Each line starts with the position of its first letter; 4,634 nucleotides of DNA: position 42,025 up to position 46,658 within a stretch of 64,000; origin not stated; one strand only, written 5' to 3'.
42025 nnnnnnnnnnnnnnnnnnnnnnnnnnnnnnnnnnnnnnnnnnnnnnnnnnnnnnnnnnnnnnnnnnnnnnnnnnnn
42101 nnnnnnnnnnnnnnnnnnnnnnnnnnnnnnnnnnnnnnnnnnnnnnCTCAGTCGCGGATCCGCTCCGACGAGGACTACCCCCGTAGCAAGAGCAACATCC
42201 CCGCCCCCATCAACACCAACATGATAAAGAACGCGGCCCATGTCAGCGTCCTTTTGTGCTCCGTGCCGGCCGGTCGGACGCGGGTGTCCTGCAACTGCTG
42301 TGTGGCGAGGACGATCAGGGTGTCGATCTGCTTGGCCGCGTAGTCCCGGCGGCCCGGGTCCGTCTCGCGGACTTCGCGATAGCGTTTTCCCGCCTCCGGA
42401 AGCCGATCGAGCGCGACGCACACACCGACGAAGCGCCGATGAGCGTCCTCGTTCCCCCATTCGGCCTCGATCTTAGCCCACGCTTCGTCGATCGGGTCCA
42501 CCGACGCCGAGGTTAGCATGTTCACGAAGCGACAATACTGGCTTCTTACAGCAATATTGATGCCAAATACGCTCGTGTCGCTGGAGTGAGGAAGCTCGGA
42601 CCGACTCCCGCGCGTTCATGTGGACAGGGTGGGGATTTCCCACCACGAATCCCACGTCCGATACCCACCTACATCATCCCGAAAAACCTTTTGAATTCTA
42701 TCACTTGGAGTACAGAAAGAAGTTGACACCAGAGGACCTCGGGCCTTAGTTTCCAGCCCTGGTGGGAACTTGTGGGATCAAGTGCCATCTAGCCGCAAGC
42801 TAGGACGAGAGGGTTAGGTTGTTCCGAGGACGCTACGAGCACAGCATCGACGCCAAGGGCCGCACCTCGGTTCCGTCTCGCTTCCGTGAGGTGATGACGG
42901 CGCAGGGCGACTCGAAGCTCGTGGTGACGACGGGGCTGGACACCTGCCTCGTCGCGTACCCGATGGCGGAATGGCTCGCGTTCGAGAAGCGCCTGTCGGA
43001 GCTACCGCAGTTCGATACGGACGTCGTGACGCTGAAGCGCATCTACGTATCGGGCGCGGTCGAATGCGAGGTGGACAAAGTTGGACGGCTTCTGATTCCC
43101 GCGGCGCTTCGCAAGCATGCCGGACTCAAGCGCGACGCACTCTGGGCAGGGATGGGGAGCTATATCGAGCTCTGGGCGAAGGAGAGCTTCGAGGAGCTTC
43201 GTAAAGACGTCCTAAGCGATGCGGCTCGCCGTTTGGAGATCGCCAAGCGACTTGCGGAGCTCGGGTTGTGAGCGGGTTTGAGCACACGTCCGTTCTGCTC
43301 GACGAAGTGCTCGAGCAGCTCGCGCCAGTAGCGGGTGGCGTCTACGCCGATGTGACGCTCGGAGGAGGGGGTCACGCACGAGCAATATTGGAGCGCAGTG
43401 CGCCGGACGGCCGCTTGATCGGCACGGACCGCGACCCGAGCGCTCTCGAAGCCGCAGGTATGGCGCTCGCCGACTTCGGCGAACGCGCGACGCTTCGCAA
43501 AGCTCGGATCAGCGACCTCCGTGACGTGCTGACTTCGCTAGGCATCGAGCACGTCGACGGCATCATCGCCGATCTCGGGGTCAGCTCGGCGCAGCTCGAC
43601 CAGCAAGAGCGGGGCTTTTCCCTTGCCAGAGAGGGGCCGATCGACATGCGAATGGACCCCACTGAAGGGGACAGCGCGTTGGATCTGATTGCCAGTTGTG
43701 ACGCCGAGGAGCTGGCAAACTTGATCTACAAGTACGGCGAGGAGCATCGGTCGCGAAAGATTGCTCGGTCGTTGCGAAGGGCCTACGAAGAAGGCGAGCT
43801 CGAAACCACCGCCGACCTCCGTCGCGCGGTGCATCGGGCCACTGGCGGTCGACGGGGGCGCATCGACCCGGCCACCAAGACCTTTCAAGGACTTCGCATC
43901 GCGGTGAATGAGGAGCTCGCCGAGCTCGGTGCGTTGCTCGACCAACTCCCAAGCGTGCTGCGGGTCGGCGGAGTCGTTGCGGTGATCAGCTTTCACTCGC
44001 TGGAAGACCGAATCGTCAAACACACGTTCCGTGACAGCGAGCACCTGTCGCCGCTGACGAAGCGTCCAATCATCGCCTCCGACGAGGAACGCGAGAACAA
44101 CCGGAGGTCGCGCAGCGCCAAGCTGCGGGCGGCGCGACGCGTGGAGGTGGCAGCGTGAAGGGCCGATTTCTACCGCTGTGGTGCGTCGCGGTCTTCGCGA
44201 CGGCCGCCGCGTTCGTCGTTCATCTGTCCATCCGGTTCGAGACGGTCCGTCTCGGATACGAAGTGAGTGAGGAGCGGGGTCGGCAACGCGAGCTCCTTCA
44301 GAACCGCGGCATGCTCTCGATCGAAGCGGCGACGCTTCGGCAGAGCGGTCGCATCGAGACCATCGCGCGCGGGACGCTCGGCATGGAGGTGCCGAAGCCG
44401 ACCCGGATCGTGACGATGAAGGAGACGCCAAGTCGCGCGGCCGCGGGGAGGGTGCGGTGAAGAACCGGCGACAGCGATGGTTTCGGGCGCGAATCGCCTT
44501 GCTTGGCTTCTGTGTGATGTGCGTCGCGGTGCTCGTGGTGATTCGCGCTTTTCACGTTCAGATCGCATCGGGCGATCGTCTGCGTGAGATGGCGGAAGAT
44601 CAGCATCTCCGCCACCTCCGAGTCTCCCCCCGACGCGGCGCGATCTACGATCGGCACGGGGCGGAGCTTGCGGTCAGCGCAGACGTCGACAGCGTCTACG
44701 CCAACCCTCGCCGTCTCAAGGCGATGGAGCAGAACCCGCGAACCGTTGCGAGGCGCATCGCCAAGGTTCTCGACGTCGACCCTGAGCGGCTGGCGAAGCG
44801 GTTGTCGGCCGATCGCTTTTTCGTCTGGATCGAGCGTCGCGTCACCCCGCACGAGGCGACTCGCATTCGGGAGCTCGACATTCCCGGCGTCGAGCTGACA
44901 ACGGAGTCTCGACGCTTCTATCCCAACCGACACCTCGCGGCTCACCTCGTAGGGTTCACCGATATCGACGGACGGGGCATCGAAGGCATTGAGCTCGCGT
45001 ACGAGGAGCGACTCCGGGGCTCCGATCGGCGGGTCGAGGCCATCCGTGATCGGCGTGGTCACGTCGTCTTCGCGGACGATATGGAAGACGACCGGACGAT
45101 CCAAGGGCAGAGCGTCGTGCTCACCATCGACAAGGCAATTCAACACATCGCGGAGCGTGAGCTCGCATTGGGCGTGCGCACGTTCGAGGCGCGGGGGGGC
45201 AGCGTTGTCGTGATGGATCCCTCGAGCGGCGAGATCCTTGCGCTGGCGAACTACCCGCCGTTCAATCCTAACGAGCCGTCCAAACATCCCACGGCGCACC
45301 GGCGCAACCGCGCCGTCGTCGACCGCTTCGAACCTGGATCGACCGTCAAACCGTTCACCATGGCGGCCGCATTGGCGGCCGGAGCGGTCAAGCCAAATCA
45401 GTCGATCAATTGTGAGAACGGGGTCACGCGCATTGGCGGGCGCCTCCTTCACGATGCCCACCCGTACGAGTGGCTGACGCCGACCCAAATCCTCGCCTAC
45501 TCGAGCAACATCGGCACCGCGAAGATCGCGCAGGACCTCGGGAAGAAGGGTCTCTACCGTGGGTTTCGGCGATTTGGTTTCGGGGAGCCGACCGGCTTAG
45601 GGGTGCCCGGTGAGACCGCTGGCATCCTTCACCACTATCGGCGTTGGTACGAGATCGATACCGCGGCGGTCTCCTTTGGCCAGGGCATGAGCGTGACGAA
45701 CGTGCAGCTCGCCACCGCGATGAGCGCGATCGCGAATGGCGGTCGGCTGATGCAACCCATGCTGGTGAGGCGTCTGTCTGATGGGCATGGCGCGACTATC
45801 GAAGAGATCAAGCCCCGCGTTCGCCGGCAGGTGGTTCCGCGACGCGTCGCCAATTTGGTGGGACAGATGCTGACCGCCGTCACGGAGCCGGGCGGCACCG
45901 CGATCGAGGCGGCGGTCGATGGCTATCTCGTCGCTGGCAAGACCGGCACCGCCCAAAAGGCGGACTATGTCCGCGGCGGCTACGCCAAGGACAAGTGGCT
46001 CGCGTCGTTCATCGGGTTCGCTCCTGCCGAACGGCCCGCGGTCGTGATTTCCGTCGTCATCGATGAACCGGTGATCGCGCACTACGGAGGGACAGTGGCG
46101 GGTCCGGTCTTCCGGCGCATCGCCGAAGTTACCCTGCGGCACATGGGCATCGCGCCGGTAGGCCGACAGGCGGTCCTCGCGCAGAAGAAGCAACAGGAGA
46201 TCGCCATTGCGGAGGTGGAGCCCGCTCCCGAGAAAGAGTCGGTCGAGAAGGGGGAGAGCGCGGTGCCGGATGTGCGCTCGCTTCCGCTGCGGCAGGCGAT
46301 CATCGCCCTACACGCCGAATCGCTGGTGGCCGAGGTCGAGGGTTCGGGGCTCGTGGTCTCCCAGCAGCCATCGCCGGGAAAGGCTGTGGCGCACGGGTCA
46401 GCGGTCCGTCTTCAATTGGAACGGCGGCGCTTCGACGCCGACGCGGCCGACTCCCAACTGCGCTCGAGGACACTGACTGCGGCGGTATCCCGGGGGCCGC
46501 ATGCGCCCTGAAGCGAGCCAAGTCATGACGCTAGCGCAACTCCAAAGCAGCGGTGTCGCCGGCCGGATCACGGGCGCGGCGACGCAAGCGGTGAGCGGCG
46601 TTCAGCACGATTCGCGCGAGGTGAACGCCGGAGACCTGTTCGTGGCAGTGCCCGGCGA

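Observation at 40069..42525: MglB-less MglA-like GTPase translationally coupled to a soluble PocR histidine kinase, preceded by a small tail-anchored protein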

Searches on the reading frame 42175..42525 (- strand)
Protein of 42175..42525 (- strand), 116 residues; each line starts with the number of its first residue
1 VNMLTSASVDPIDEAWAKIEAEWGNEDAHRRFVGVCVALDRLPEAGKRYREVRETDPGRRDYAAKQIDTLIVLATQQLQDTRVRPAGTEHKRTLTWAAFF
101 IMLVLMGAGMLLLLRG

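Call 3: search_protein_families(library=pfam, proteins=[window:42175-42525:-], max_evalue=0.01)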
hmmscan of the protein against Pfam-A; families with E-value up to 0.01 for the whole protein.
window:42175-42525:- (116 aa): 0 families

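Call 4: search_protein_families(library=ncbifam, proteins=[window:42175-42525:-], max_evalue=0.01)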
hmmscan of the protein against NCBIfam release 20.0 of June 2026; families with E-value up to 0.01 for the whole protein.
window:42175-42525:- (116 aa): 0 families

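Call 16: find_homologous_proteins(query=window:42175-42525:-)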
Query window:42175-42525:- (116 aa): 183 proteins with E <= 0.001 among 189 candidates; the best 120 are listed.
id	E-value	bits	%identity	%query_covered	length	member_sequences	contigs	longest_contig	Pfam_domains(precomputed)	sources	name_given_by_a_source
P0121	1.7e-70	252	99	100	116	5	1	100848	-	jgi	jgi:hypothetical protein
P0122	2.6e-61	222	89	98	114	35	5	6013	-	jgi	-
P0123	2.4e-60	219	85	100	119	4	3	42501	-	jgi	jgi:hypothetical protein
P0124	1.9e-59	216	88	98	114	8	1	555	-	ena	-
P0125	2.5e-59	216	87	98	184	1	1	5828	-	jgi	-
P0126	4.6e-59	215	85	99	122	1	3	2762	-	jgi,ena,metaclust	metaclust:\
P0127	5.0e-59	215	89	95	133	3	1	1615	-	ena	-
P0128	1.3e-58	214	86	98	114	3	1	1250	-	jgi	jgi:hypothetical protein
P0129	4.4e-58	212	86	85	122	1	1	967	-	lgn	-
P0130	5.0e-58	212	84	98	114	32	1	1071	-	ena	-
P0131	6.7e-58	211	85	99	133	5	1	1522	-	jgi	jgi:hypothetical protein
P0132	7.9e-58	211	86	98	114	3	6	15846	-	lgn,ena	-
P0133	8.2e-58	211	84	100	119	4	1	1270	-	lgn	-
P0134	9.0e-58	211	83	98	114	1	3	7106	-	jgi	jgi:hypothetical protein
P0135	1.1e-57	211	84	98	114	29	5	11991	-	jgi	jgi:hypothetical protein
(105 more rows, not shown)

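Call 53: predict_structure(alignment_id=A1)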
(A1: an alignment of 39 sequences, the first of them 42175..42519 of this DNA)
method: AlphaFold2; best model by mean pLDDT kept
length: 114 residues; sequences in the alignment: 39
mean_pLDDT: 80.2   pTM: 0.57
mean pLDDT of the five models: 80.2, 76.2, 73.9, 71.0, 68.3
residues with pLDDT >= 90: 20; 70-90: 73; 50-70: 14; < 50: 7
segments of 3 or more residues with pLDDT < 50: 1-4
pLDDT, mean of each block of 10 residues (from residue 1): 62 90 88 86 90 91 90 72 54 82 81 72
secondary structure, 60 per line:
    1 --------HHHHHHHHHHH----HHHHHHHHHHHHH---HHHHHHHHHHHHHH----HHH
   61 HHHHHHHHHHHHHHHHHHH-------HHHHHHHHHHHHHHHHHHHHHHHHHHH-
elements in order: H9-19 H24-36 H40-53 H58-79 H87-113

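Call 61: fold_search(model_id=the predicted structure, library=pdb)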
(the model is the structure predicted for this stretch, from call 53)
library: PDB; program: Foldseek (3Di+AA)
matches with E <= 10: 93; with E <= 0.001: 0
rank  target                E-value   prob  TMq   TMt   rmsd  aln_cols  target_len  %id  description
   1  8h77_F                8.5e-01  0.51  0.38  0.17   6.0        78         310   18  Hsp90-AhR-p23-XAP2 complex (released 2023-01-04)
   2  6gaz_Ao               1.6e+00  0.38  0.36  0.09   6.3        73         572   11  Unique features of mammalian mitochondrial translation initiation revealed by cryo-EM. This file contains the 28S rib (released 2018-08-08)
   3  5yny_D                1.6e+00  0.30  0.33  0.34  13.2        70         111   16  Structure of house dust mite allergen Der F 21 in PEG2KMME (released 2019-03-13)
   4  1na0_A                1.9e+00  0.38  0.32  0.31   5.3        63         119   17  Design of Stable alpha-Helical Arrays from an Idealized TPR Motif (released 2003-06-03)
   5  6gaw_Ao               2.0e+00  0.33  0.36  0.09   6.3        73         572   11  Unique features of mammalian mitochondrial translation initiation revealed by cryo-EM. This file contains the complet (released 2018-08-22)
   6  1vlk                  2.2e+00  0.14  0.33  0.27  11.5       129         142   12  STRUCTURE OF VIRAL INTERLEUKIN-10 (released 1997-04-01)
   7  7uq2_D                2.3e+00  0.25  0.34  0.44  12.3        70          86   18  Vs.4 from T4 phage in complex with cGAMP (released 2023-02-08)
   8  2lah_MODEL_1_A        2.6e+00  0.51  0.36  0.26   2.8        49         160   14  Solution NMR Structure of Mitotic checkpoint serine/threonine-protein kinase BUB1 N-terminal domain from Homo  (released 2011-05-11)
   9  6vl6_A                2.6e+00  0.23  0.29  0.28   5.2        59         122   19  De novo designed tetrahedral nanoparticle T33_dn2 presenting BG505 SOSIP trimers (released 2020-08-12)
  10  4dg7_A                2.8e+00  0.16  0.35  0.20  16.2        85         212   16  Low resolution structure of Drosophila Translin (released 2012-06-06)
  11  7uq2_A                2.8e+00  0.10  0.26  0.31  13.8        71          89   22  Vs.4 from T4 phage in complex with cGAMP (released 2023-02-08)
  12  6vfh_A                2.9e+00  0.23  0.29  0.28   5.4        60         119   18  De novo designed tetrahedral nanoparticle T33_dn10 (released 2020-08-12)
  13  7ywy_A                2.9e+00  0.20  0.36  0.44  10.1        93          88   11  Structure of the GroEL chaperonin in complex with the CnoX chaperedoxin (released 2023-02-22)
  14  8ye5_B                3.1e+00  0.30  0.33  0.32   5.3        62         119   13  Structural and functional research of Reductive Dehalogenases TmrC using a cell-free expression system for heterologou (released 2024-03-06)
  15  9had_A                3.1e+00  0.16  0.32  0.32  13.1        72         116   12  Der f 21 dust mite allergen with computationally designed DerF21_b10 binder (released 2024-12-18)
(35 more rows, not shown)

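Call 94: search_solved_structures(query=A1, max_evalue=10)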
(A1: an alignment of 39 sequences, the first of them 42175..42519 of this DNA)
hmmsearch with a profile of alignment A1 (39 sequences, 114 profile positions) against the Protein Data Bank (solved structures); distinct sequences matched with E-value up to 10: 7.
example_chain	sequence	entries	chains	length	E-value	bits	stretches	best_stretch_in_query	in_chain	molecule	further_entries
8far_A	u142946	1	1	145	0.05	16.9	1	6-67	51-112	I432-1-CC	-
8cus_A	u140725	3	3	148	0.057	16.7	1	6-66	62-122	I432-1(NaCl) Chain A | I432-1(Imd) Chain A | I432-1-X3 Chain A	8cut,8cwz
6b85_J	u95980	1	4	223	0.42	13.9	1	7-59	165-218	TMHC4_R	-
5tgw_A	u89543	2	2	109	0.63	13.3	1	38-98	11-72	PS1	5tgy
2ej7_A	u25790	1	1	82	0.65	13.3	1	8-46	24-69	HCG3 gene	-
9iho_i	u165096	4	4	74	1.6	12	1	9-63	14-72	NUUM subunit of mitochondrial NADH:ubiquinone oxidoreductase (Complex I)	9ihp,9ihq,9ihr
6z2i_A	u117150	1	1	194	3.8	10.8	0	12-76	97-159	de novo designed TIM barrel DeNovoTIM6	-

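Call 95: search_protein_families(library=pfam, alignment_id=A1, max_evalue=1)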
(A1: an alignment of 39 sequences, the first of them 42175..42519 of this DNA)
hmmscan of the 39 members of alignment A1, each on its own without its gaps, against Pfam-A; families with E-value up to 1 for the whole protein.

A. member 1, window:42175-42519:- (114 aa): 1 family
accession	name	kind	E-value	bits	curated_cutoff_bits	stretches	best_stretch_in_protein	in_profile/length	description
PF14559.12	TPR_19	-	0.095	13.5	25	1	22-62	23-63/68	Tetratricopeptide repeat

B. families by the number of members that match (of 39 scanned): 14 families
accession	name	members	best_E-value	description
PF07787.17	TMEM43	4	0.098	Transmembrane protein 43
PF14559.12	TPR_19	3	0.041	Tetratricopeptide repeat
PF10166.14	DUF2368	3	0.066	Uncharacterised conserved protein (DUF2368)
PF15383.11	TMEM237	2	0.05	Transmembrane protein 237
PF05449.16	Phage_holin_3_7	2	0.096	Putative 3TM holin, Phage_holin_3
PF09842.14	DUF2069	1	0.0062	Predicted membrane protein (DUF2069)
PF04678.18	MCU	1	0.037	Mitochondrial calcium uniporter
PF13312.11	DUF4081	1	0.046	Domain of unknown function (DUF4081)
PF06370.16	DUF1069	1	0.076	Protein of unknown function (DUF1069)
PF09534.15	Trp_oprn_chp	1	0.079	Tryptophan-associated transmembrane protein (Trp_oprn_chp)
PF21063.2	Reovirus_L2_GTase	1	0.11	Reovirus core-spike protein lambda-2 (L2), GTase domain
PF05360.19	YiaAB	1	0.15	yiaA/B two helix domain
PF15831.10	SMIM5_18_22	1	0.21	Small integral membrane protein 5/18/22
PF08525.16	OapA_N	1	0.36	Opacity-associated protein A N-terminal motif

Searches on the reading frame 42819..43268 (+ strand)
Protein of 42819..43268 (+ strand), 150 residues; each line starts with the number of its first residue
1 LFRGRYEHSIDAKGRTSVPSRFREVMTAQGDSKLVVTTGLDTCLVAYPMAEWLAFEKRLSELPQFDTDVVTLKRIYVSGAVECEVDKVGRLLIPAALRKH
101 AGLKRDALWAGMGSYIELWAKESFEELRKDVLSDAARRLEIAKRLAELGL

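Call 76: search_protein_families(library=pfam, proteins=[window:42819-43268:+], max_evalue=0.0001)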
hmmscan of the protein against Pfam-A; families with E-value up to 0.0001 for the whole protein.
window:42819-43268:+ (150 aa): 1 family
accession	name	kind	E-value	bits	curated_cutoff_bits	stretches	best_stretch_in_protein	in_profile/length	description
PF02381.23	MraZ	-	6.8e-32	109.7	23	2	1-72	1-69/72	MraZ protein, putative antitoxin-like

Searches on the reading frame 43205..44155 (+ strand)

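Call 76: search_protein_families(library=pfam, proteins=[window:43205-44155:+], max_evalue=0.0001)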
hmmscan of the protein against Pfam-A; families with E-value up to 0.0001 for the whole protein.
window:43205-44155:+ (317 aa): 1 family
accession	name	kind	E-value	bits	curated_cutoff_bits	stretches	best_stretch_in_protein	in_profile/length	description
PF01795.25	Methyltransf_5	-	7.3e-95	318.4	27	1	25-312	2-308/309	MraW methylase family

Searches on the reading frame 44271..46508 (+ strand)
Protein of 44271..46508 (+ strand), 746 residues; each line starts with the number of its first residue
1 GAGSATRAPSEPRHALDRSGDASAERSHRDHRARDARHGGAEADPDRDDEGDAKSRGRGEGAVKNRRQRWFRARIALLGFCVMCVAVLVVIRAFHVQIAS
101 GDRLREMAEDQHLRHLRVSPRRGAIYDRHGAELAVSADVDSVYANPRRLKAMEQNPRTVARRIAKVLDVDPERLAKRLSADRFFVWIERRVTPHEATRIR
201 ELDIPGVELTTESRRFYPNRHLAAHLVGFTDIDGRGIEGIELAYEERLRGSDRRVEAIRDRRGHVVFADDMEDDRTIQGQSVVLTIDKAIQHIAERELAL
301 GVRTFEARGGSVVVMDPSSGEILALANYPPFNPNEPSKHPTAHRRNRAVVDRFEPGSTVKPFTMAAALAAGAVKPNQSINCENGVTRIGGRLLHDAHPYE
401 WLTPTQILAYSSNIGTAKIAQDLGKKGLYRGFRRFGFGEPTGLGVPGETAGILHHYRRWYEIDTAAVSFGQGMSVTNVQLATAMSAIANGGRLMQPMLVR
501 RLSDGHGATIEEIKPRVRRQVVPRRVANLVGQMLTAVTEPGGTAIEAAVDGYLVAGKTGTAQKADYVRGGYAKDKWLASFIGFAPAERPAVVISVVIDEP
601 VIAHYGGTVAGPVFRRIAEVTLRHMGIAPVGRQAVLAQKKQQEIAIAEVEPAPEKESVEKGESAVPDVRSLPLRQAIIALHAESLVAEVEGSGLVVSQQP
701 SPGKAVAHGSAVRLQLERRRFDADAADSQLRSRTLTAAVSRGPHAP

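Call 76: search_protein_families(library=pfam, proteins=[window:44271-46508:+], max_evalue=0.0001)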
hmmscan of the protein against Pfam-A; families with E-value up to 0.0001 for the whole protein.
window:44271-46508:+ (746 aa): 3 families
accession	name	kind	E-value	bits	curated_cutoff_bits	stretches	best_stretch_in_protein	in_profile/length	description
PF00905.27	Transpeptidase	-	2e-79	267.4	22.1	1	310-618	1-298/299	Penicillin binding protein transpeptidase domain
PF03717.20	PBP_dimer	-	4.6e-20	73.2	24.4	1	118-266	2-176/180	Penicillin-binding Protein dimerisation domain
PF03793.24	PASTA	-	5.3e-09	36.3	23.2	1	664-716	2-62/64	PASTA domain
